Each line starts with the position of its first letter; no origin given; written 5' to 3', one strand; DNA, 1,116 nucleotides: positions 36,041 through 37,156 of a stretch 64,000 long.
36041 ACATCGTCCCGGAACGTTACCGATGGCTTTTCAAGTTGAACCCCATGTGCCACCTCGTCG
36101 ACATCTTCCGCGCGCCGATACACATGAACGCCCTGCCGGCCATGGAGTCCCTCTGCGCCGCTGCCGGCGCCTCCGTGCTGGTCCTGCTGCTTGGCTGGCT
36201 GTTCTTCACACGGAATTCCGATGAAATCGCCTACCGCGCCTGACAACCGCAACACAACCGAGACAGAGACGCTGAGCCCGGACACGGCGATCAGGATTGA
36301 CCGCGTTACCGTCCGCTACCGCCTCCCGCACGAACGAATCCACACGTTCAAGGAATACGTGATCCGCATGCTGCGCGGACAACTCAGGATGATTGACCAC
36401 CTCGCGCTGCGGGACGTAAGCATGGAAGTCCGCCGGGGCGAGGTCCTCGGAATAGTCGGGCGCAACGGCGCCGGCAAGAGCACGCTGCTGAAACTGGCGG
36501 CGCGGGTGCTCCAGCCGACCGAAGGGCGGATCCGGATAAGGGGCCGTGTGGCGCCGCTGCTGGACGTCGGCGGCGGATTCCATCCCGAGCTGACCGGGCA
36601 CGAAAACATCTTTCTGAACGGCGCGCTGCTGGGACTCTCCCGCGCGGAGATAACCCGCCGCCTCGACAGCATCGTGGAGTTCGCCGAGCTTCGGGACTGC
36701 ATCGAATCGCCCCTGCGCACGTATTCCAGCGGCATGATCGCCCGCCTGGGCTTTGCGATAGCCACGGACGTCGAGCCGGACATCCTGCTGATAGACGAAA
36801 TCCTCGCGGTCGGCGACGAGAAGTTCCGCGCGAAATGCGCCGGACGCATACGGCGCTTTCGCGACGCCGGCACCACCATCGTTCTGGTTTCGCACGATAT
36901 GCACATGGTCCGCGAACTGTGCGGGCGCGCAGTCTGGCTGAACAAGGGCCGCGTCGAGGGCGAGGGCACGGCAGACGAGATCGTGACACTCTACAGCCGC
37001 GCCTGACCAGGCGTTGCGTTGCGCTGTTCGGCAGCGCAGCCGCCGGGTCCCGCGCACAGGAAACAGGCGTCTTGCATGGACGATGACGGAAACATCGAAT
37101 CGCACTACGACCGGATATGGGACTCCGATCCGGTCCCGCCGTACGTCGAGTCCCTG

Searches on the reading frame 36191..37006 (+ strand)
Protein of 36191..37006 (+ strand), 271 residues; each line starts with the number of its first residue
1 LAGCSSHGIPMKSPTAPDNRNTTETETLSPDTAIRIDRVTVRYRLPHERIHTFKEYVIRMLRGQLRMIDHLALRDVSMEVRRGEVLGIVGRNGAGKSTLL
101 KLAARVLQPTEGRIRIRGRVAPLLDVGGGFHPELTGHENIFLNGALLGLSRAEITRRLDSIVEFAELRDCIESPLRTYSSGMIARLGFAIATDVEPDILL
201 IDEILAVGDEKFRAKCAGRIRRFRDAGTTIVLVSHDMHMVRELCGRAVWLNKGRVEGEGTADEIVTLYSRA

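Call 8: search_protein_families(library=pfam, proteins=[window:36191-37006:+], max_evalue=0.01)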
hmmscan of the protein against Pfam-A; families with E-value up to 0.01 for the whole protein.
window:36191-37006:+ (271 aa): 5 families
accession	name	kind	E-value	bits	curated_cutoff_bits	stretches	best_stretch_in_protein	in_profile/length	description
PF00005.33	ABC_tran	-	2.4e-21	77.2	25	1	73-204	1-135/137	ABC transporter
PF13304.12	AAA_21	-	5.8e-05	23.7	27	1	87-117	3-26/304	AAA domain, putative AbiEii toxin, Type IV TA system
PF13555.12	AAA_29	-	0.00012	22.2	27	1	67-111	6-50/61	P-loop containing region of AAA domain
PF02463.25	SMC_N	-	0.0013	18.6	40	0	85-101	26-42/220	RecF/RecN/SMC N terminal domain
PF13191.12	AAA_16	-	0.002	19.1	32.6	1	78-239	17-143/167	AAA ATPase domain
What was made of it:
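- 36191..37006 (+): Wzt-type ABC exporter ATPase, without a C-terminal carbohydrate-binding domain. ABC_tran 2.4e-21 (call 8).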

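Call 9: search_protein_families(library=ncbifam, proteins=[window:36191-37006:+], max_evalue=0.01)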
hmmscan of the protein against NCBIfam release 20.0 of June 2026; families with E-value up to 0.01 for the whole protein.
window:36191-37006:+ (271 aa): 185 families (the best 25 are shown)
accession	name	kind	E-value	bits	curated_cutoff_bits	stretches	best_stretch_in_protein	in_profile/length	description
NF010065.0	PRK13545.1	equivalog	4.1e-62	210.6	538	1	34-269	5-235/549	teichoic acids export protein ATP-binding subunit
NF050108.1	galactan_ABC_ATP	equivalog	2.7e-59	200.3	400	1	71-269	43-241/244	galactan export ABC transporter ATP-binding subunit Wzt/RfbE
NF010066.0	PRK13546.1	equivalog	4.5e-53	180.3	320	1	32-269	3-235/264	teichoic acids export ABC transporter ATP-binding subunit TagH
TIGR01188.1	drrA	subfamily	4.7e-36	124.6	312.45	2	133-264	80-211/302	daunorubicin resistance ABC transporter, ATP-binding protein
NF010060.0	PRK13537.1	equivalog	1.3e-26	93.3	521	1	60-265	18-234/314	nodulation factor ABC transporter ATP-binding protein NodI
TIGR04521.1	ECF_ATPase_2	equivalog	4.9e-26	91.4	330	2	138-265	104-233/279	energy-coupling factor transporter ATPase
TIGR01166.1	cbiO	subfamily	2.3e-25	89.2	211.8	2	72-119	7-54/190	cobalt ABC transporter, ATP-binding protein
TIGR04520.1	ECF_ATPase_1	equivalog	4.6e-24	85.3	315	2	69-119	14-64/269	energy-coupling factor transporter ATPase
NF010059.0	PRK13536.1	equivalog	1e-23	83.7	549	1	66-265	52-262/342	nodulation factor ABC transporter ATP-binding protein NodI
TIGR01288.1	nodI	equivalog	1.8e-23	83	424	1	69-264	16-222/303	nodulation factor ABC transporter ATP-binding protein NodI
TIGR00968.1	3a0106s01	subfamily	1.9e-23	83.2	342.75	1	69-265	12-219/237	sulfate ABC transporter ATP-binding protein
TIGR02673.1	FtsE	equivalog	2.1e-23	83.1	264.85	2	69-119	14-64/214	cell division ATP-binding protein FtsE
TIGR01186.1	proV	subfamily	2.7e-23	82.7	326.6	2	131-265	83-218/363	betaine/proline/choline family ABC transporter ATP-binding protein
TIGR03740.1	galliderm_ABC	subfamily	8.7e-23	81.2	309.75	1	70-259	13-206/223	lantibiotic protection ABC transporter ATP-binding subunit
TIGR03864.1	PQQ_ABC_ATP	hypoth_equivalog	1e-22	80.8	302.25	1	70-266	14-221/236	ABC transporter, ATP-binding subunit, PQQ-dependent alcohol dehydrogenase system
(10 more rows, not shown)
